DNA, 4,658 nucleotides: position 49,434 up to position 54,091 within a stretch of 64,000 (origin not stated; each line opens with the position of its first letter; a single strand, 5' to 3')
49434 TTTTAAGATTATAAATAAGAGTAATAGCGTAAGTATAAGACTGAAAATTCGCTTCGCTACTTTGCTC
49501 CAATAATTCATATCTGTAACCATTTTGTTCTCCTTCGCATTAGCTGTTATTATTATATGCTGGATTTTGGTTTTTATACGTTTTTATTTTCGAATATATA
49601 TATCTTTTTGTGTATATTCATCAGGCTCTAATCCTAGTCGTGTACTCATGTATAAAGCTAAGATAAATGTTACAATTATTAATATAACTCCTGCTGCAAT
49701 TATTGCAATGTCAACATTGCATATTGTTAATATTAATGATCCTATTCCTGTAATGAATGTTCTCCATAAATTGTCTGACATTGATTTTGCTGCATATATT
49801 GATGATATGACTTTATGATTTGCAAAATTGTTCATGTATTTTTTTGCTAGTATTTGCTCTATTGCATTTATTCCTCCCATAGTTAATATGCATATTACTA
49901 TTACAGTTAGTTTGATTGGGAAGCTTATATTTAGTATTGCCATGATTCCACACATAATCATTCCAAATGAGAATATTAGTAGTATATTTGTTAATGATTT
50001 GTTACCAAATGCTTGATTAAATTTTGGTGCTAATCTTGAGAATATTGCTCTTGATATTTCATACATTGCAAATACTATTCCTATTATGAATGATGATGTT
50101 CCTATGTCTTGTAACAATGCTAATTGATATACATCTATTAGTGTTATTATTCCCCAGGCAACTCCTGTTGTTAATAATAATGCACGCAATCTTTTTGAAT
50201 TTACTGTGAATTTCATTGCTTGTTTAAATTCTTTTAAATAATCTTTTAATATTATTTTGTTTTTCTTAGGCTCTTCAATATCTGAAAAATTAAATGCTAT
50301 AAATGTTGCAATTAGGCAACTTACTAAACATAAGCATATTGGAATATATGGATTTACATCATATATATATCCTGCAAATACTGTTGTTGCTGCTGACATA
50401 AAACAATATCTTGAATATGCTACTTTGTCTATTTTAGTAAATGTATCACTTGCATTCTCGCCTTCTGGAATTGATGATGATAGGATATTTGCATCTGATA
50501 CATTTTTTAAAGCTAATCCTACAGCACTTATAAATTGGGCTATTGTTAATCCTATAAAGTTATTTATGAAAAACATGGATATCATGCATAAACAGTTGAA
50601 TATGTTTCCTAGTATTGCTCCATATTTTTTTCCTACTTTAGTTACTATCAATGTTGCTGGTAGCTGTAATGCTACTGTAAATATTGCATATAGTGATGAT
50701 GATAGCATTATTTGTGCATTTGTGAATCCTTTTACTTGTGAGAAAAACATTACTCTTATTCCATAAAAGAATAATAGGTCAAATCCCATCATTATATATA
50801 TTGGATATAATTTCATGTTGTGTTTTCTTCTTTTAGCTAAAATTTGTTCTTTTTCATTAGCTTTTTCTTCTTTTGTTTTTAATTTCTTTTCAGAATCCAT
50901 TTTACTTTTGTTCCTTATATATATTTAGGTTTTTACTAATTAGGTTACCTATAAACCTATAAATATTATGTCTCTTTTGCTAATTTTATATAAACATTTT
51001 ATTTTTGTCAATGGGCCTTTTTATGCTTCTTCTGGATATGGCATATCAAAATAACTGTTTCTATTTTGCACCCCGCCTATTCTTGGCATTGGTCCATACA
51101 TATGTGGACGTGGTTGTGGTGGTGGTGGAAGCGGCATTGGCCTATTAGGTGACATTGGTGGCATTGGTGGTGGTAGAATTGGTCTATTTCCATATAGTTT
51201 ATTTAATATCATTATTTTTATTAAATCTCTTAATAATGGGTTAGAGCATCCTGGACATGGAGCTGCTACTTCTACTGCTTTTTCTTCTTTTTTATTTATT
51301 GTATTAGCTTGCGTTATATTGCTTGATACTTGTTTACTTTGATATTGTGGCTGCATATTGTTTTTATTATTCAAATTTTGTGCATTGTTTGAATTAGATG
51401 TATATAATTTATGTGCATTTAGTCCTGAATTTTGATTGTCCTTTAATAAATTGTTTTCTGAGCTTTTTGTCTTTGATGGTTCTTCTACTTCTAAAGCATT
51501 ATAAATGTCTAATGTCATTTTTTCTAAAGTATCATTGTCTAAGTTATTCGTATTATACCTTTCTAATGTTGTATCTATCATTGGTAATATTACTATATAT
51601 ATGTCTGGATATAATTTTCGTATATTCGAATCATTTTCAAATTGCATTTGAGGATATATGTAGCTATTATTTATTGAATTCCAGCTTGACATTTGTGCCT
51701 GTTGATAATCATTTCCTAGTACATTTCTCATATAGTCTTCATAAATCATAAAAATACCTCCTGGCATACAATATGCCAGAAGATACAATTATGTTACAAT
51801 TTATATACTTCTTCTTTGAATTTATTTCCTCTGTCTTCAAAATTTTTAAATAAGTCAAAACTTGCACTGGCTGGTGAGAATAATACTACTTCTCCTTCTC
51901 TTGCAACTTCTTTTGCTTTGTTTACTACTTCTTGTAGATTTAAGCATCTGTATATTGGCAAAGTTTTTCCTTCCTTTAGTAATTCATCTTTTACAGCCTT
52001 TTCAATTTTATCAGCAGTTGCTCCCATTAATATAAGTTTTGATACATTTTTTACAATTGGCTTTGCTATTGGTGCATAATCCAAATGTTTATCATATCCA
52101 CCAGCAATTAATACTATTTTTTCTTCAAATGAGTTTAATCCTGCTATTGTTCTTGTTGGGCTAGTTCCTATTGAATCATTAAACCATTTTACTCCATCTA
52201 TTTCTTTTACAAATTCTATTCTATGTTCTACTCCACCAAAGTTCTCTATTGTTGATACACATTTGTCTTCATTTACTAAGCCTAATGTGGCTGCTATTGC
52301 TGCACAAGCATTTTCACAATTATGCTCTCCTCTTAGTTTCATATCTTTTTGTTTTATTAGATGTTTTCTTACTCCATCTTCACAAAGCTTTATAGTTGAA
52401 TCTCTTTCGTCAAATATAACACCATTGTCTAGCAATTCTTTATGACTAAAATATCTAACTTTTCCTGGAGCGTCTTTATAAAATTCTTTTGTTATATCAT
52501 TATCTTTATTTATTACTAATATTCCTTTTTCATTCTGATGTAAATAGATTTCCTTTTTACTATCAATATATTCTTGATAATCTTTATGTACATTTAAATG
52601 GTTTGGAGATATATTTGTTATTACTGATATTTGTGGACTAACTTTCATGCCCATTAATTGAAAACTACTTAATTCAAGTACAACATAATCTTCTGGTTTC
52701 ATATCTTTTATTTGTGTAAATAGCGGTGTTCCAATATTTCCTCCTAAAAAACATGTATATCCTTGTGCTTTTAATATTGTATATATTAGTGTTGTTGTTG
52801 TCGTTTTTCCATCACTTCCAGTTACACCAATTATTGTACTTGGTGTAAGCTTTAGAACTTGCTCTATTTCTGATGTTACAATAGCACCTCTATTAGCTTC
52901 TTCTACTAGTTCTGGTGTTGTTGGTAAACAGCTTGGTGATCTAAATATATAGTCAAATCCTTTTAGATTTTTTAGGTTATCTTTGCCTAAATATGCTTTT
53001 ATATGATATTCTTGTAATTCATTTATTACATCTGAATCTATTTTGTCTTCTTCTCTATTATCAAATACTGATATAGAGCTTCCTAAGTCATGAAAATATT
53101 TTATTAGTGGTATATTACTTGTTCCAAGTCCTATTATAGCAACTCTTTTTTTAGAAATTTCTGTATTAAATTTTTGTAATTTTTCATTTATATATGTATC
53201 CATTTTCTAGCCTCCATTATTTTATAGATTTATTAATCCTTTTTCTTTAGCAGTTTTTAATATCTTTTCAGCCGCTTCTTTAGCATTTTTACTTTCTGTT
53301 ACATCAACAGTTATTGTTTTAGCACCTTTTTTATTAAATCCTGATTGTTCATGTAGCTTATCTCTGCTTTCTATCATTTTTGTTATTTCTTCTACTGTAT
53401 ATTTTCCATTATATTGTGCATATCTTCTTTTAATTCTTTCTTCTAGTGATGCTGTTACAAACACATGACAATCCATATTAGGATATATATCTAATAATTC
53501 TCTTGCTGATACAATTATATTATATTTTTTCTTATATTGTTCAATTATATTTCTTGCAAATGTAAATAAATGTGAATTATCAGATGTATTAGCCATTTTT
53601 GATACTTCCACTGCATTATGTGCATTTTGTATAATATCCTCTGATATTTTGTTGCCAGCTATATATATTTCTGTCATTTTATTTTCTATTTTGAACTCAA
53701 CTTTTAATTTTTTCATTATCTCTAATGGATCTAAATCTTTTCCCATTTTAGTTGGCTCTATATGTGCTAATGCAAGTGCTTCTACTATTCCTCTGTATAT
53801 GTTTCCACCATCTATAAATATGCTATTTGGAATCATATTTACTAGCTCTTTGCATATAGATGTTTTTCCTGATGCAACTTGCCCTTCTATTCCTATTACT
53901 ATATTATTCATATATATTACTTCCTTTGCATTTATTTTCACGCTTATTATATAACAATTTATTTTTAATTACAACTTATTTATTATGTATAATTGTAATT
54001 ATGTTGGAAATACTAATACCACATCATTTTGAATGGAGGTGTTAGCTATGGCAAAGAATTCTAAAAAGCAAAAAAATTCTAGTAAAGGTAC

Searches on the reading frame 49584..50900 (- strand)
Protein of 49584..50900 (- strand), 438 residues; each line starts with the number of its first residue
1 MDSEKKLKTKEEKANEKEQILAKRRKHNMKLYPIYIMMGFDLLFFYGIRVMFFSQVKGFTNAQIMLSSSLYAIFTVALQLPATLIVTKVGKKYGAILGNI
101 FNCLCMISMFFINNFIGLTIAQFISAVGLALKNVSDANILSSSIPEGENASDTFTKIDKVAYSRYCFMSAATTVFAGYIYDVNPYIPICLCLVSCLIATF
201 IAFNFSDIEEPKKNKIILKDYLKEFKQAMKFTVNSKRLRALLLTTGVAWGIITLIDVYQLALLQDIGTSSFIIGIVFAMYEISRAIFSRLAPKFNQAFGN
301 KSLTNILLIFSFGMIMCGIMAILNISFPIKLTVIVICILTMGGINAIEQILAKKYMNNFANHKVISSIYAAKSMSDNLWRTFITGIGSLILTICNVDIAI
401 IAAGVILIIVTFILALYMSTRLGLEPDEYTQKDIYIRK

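Call 41: search_protein_families(library=pfam, proteins=[window:49584-50900:-], max_evalue=0.001)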
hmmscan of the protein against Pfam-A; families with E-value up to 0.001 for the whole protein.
window:49584-50900:- (438 aa): 1 family
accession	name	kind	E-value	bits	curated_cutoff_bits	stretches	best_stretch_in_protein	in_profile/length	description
PF07690.21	MFS_1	-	8.5e-14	51.7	33.4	1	33-369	3-336/347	Major Facilitator Superfamily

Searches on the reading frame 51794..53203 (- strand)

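Call 41: search_protein_families(library=pfam, proteins=[window:51794-53203:-], max_evalue=0.001)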
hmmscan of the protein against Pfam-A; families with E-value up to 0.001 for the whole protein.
window:51794-53203:- (469 aa): 3 families
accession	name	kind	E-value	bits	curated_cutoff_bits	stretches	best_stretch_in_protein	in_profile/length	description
PF08245.18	Mur_ligase_M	-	5.7e-35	121.5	24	1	127-305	1-199/200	Mur ligase middle domain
PF02875.26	Mur_ligase_C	-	1.4e-11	45.8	28.4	1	327-445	1-126/127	Mur ligase, glutamate ligase domain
PF21799.2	MurD-like_N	-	2.2e-09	37.9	27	1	19-109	1-86/88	Mur ligase MurD-like, N-terminal domain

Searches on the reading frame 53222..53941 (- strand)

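Call 41: search_protein_families(library=pfam, proteins=[window:53222-53941:-], max_evalue=0.001)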
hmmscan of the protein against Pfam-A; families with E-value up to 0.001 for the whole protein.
window:53222-53941:- (239 aa): 3 families
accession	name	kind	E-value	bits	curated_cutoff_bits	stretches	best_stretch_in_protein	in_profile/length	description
PF02224.24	Cytidylate_kin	-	2.7e-21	76.7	26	1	16-232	1-210/211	Cytidylate kinase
PF13189.12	Cytidylate_kin2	-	3e-05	24.7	28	1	15-199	1-152/176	Cytidylate kinase-like family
PF13238.12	AAA_18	-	0.00064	20.6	29.4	0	16-176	1-111/128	AAA domain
